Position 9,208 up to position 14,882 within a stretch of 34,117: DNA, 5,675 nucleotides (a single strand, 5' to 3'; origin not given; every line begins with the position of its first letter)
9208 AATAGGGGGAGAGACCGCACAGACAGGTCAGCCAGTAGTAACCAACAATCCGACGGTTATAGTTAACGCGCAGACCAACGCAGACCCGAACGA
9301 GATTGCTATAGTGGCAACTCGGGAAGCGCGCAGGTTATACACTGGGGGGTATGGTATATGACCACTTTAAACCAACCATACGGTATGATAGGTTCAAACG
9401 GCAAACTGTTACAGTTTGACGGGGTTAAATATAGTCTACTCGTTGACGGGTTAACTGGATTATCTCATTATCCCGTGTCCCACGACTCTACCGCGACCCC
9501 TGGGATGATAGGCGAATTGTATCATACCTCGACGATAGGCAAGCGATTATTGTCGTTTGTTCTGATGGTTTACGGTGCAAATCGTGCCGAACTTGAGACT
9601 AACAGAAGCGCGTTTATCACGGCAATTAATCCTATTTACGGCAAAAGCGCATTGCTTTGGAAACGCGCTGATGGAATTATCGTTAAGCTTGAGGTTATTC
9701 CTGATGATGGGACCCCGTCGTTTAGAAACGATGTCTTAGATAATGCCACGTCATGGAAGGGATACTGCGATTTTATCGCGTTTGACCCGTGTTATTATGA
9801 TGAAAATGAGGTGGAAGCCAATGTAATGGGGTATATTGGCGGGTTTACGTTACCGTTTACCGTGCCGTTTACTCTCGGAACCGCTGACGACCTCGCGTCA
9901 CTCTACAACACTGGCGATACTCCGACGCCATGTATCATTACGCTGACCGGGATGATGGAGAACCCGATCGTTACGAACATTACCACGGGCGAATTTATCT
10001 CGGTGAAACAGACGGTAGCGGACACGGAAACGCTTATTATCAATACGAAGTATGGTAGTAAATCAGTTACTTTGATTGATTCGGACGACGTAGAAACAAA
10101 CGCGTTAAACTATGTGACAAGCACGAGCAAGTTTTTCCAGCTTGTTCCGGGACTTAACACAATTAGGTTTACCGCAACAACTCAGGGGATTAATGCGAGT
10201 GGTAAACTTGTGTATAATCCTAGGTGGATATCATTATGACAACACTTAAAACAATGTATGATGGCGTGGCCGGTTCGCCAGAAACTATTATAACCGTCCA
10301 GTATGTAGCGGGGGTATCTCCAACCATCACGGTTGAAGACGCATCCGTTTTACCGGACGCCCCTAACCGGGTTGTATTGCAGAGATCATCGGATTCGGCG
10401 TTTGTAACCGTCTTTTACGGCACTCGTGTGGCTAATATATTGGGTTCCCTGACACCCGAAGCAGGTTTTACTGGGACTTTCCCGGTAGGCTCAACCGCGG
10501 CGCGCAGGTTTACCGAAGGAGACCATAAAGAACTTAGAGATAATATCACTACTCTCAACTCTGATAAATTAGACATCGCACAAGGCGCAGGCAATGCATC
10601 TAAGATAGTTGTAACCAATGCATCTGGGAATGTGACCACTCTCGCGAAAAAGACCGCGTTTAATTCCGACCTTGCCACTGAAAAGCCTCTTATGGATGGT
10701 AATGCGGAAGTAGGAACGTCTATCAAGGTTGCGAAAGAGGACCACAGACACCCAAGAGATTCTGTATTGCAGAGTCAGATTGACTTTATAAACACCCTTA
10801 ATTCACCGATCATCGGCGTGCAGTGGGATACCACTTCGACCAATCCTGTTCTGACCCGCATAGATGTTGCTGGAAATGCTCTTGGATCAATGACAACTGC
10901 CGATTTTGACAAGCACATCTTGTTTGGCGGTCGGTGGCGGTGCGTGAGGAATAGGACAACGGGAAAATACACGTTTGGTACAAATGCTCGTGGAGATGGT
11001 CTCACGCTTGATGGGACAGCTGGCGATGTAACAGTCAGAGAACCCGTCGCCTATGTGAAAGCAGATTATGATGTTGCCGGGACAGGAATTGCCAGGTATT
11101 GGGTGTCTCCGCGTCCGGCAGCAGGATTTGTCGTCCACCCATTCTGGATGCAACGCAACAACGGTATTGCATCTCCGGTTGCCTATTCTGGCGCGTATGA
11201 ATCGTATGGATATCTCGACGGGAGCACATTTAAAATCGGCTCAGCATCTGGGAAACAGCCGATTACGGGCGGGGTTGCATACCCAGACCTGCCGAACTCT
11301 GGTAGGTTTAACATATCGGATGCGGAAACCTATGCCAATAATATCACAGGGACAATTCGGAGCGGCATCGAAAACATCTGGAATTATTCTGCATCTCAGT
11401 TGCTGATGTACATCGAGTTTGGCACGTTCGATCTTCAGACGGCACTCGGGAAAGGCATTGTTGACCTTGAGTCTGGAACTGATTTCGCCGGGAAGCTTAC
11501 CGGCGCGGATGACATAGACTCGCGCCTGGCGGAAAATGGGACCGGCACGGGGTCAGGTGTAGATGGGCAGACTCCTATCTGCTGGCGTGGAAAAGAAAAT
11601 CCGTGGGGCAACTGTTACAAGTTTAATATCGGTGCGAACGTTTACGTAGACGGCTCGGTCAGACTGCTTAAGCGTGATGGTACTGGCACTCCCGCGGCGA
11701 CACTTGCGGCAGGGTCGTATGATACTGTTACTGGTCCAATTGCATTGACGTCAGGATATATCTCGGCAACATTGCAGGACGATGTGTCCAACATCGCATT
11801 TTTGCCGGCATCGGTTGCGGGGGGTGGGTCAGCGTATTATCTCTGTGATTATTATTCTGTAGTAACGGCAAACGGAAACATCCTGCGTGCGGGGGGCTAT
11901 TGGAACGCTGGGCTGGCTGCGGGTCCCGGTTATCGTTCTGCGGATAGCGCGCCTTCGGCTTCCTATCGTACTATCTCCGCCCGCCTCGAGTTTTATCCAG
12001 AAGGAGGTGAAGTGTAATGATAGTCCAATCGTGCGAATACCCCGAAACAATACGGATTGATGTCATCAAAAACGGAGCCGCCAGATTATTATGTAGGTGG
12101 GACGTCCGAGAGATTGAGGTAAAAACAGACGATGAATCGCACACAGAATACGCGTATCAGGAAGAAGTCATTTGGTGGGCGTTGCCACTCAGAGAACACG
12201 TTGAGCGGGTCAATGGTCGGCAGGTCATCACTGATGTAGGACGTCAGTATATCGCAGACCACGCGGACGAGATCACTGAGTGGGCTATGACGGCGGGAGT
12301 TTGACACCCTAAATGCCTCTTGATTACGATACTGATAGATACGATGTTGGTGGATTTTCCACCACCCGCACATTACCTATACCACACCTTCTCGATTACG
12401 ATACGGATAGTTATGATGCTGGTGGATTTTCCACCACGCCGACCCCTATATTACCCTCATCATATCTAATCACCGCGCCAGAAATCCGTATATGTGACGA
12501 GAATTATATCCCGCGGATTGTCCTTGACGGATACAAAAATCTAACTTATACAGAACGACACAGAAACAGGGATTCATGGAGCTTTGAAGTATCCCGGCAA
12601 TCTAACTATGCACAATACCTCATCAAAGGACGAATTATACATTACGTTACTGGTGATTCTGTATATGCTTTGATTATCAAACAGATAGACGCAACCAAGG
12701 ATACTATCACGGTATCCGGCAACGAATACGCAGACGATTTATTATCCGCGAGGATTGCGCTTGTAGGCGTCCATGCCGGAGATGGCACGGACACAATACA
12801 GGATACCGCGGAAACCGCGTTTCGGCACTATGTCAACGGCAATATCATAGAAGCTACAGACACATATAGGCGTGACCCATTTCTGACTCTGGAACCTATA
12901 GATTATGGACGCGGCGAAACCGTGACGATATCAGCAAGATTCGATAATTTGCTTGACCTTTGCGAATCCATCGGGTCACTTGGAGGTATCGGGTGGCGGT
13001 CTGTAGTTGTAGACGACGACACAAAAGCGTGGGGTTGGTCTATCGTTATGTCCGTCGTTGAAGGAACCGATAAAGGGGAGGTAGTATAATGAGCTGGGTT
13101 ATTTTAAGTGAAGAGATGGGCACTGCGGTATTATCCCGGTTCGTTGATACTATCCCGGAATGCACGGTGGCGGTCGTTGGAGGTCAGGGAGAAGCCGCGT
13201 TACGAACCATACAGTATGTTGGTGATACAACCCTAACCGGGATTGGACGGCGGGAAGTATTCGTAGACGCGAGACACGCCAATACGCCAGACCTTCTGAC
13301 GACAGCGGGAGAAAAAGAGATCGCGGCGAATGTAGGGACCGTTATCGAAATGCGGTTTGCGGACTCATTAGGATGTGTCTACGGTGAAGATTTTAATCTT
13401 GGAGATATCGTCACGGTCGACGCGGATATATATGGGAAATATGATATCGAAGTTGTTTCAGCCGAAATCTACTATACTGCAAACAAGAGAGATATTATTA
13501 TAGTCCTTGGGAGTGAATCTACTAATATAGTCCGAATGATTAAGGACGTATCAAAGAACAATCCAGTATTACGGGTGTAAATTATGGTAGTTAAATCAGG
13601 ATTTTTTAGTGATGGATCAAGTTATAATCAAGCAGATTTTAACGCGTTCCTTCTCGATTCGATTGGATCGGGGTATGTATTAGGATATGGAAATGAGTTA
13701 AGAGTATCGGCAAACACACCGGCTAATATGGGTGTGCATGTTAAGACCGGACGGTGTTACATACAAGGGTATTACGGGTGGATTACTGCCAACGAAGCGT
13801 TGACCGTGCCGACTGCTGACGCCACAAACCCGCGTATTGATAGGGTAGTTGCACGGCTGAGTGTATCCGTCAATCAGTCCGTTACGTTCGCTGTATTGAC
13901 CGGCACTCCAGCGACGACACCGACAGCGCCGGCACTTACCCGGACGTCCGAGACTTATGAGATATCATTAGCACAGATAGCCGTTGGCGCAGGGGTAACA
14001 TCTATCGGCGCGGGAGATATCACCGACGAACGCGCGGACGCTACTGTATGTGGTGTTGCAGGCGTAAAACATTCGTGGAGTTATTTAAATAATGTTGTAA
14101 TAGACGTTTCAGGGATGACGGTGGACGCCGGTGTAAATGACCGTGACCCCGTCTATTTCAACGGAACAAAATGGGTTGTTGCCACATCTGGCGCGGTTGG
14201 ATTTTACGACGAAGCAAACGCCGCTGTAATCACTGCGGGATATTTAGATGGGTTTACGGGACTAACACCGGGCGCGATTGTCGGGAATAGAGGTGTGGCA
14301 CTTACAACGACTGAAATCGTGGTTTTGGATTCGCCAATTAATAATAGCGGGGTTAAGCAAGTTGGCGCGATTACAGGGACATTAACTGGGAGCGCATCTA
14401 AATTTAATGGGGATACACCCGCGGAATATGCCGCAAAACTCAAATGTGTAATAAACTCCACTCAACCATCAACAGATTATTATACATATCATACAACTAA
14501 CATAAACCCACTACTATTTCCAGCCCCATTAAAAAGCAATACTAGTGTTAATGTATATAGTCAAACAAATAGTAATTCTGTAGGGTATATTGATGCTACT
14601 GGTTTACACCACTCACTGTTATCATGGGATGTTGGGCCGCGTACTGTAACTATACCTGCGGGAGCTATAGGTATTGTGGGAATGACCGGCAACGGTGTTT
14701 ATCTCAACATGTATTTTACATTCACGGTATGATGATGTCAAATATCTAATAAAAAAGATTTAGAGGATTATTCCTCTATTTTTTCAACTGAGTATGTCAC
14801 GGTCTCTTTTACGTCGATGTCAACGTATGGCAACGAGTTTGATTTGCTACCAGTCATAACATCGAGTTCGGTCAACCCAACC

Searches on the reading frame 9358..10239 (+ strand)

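Call 39: search_protein_families(library=phrogs, proteins=[window:9358-10239:+], max_evalue=0.01)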
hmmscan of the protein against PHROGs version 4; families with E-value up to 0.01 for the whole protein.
window:9358-10239:+ (293 aa): 4 families
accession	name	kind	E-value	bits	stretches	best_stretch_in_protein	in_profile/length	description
phrog_33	-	tail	9.7e-25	88.6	1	7-291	36-278/651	distal tail protein Dit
phrog_5577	-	tail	7.3e-17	62.7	1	15-275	22-280/295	minor tail protein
phrog_36410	-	unknown function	7.3e-16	59.5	1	181-275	11-107/125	-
phrog_106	-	tail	5.8e-12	46.5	1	28-286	65-310/329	minor tail protein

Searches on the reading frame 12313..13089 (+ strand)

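Call 39: search_protein_families(library=phrogs, proteins=[window:12313-13089:+], max_evalue=0.01)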
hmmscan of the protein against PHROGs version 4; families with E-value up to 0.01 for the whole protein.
window:12313-13089:+ (258 aa): 2 families
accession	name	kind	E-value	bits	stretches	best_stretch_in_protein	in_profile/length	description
phrog_538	-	tail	5.1e-31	109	1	46-254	19-221/684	minor tail protein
phrog_30994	-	tail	2.6e-06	27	1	163-233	134-203/668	minor tail protein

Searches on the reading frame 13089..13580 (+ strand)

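Call 39: search_protein_families(library=phrogs, proteins=[window:13089-13580:+], max_evalue=0.01)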
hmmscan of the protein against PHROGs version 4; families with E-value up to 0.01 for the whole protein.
window:13089-13580:+ (163 aa): 4 families
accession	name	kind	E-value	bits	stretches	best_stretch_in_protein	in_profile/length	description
phrog_538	-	tail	4.9e-24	85.9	1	3-152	224-385/684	minor tail protein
phrog_30994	-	tail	8.5e-05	21.9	1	21-113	238-337/668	minor tail protein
phrog_110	-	tail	0.00021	20.5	0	54-122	461-530/678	minor tail protein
phrog_33036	-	unknown function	0.00095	20.4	1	97-155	60-119/120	-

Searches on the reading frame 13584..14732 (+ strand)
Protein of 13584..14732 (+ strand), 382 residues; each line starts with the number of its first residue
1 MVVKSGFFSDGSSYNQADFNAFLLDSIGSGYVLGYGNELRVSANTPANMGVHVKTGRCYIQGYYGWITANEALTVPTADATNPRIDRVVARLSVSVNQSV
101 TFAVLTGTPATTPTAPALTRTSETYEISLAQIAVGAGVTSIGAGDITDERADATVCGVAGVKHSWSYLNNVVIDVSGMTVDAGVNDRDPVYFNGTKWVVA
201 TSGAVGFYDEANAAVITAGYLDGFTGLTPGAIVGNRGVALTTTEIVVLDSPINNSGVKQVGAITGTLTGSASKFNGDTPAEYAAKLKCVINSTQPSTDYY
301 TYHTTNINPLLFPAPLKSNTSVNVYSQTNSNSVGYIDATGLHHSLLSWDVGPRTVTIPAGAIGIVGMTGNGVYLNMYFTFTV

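Call 19: find_related_loci(query=window:13584-14732:+, collection=viral_contigs, flank=10000)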
Query window:13584-14732:+ (382 aa) in viral_contigs; peptide patterns used: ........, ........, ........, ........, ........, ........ (x = any residue, [..] = any of these).
5 stretches matched a pattern; 2 encode a relative of the query (tblastn E <= 1e-3); 2 distinct loci.
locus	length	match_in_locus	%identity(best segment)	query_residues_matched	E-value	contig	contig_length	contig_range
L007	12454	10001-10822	86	1-274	2e-154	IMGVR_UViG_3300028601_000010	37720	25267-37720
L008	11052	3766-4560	85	1-265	1e-148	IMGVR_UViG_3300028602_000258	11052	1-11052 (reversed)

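Call 39: search_protein_families(library=phrogs, proteins=[window:13584-14732:+], max_evalue=0.01)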
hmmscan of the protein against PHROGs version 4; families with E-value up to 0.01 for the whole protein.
window:13584-14732:+ (382 aa): 10 families
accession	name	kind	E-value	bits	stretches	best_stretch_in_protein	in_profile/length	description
phrog_9534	-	head and packaging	2.2e-37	130.4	1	4-159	3-157/303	head protein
phrog_1220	-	head and packaging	5.5e-36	126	1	1-157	6-159/574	head protein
phrog_5339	-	head and packaging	3.9e-35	122.3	1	7-160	10-166/633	virion structural protein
phrog_27282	-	unknown function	5.7e-34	118.8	1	1-158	1-161/445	-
phrog_35103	-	unknown function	4.2e-17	62.5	1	13-159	15-159/916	-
phrog_18805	-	unknown function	4.1e-15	56.6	1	3-158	3-160/457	-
phrog_17342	-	unknown function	1.6e-12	48.4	1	12-151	14-158/326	-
phrog_13571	-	head and packaging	2.1e-12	48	1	3-163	3-159/356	virion structural protein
phrog_3398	-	head and packaging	4.2e-12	47.1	1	41-202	50-216/359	virion structural protein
phrog_6779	-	tail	1e-08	36.2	1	30-167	31-172/276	tail protein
